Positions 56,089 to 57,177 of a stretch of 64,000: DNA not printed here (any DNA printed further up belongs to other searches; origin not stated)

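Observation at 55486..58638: Four tandem copies of an unknown acidic, Trp-rich module of about 265 aa in an SLH-anchored wall protein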

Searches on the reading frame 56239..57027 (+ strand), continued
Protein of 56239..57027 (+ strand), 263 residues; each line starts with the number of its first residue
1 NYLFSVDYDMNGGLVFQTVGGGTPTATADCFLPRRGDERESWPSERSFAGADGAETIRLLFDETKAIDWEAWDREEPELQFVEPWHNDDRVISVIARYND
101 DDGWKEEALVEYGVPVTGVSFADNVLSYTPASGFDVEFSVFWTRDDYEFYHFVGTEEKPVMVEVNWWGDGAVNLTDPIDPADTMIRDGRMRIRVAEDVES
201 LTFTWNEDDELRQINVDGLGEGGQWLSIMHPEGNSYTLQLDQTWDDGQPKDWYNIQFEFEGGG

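Call 82: find_encoding_contigs(protein=P0019, flank=8000, max_places=2)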
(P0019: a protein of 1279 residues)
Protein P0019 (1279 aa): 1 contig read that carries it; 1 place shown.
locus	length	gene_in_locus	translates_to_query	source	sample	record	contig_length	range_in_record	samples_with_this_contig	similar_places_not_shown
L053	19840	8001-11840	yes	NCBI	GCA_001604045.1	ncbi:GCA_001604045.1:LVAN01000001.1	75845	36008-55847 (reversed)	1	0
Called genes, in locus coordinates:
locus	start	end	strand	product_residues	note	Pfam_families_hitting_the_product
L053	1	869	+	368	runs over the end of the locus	PF02463:SMC_N, PF13175:AAA_15, PF13476:AAA_23, PF13304:AAA_21 (faint)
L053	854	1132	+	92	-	PF04025:RemA-like (weak)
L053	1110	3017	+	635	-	PF02518:HATPase_c, PF00204:DNA_gyraseB, PF01751:Toprim, PF00986:DNA_gyraseB_C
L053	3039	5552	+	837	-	PF00521:DNA_topoisoIV, PF03989:DNA_gyraseA_C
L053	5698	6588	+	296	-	PF18082:NAT_N, PF18164:GNAT_C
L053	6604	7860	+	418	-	PF00070:Pyr_redox (faint), PF01266:DAO (faint), PF12831:FAD_oxidored, PF13450:NAD_binding_8 (weak)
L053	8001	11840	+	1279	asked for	PF00395:SLH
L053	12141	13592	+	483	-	PF03062:MBOAT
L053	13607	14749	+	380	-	PF16822:ALGX (weak)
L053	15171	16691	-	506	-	PF05362:Lon_C (weak), PF13541:ChlI, PF01078:Mg_chelatase, PF00158:Sigma54_activat (faint), PF07728:AAA_5, PF00493:MCM (weak), PF13335:Mg_chelatase_C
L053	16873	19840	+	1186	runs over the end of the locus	PF01855:POR_N, PF17147:PFOR_II, PF01558:POR, PF10371:EKR, PF12838:Fer4_7, PF13183:Fer4_8 (weak), PF13187:Fer4_9 (weak), PF02775:TPP_enzyme_C, +6 more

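Call 83: find_encoding_contigs(protein=P0023, flank=8000, max_places=1)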
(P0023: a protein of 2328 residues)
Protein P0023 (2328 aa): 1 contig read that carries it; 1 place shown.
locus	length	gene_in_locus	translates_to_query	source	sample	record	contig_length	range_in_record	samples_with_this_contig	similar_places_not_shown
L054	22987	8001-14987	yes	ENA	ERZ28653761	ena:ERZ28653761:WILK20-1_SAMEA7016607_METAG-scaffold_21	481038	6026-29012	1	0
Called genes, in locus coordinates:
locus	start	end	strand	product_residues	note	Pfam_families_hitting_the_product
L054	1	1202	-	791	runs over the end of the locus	PF00488:MutS_V, PF20297:MSSS, PF01713:Smr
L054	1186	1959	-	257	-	PF11967:RecO_N, PF02565:RecO_C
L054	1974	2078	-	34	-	-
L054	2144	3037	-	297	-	PF00009:GTP_EFTU, PF00350:Dynamin_N (faint), PF01926:MMR_HSR1, PF02421:FeoB_N, PF03193:RsgA_GTPase (faint), PF07650:KH_2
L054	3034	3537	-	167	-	PF02130:YbeY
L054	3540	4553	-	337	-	PF02562:PhoH, PF13604:AAA_30, PF13245:AAA_19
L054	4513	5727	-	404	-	PF06898:YqfD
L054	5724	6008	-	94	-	PF07873:YabP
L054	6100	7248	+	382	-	-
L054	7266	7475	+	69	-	-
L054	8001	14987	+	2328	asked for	PF13306:LRR_5, PF13855:LRR_8 (faint), PF13306:LRR_5, PF02368:Big_2, PF22359:Big-like, PF00395:SLH (weak)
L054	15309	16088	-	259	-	PF00072:Response_reg, PF08769:Spo0A_C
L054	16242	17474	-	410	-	PF10509:GalKase_gal_bdg, PF00288:GHMP_kinases_N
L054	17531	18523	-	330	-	PF01963:TraB_PrgY_gumN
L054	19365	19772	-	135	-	PF00872:Transposase_mut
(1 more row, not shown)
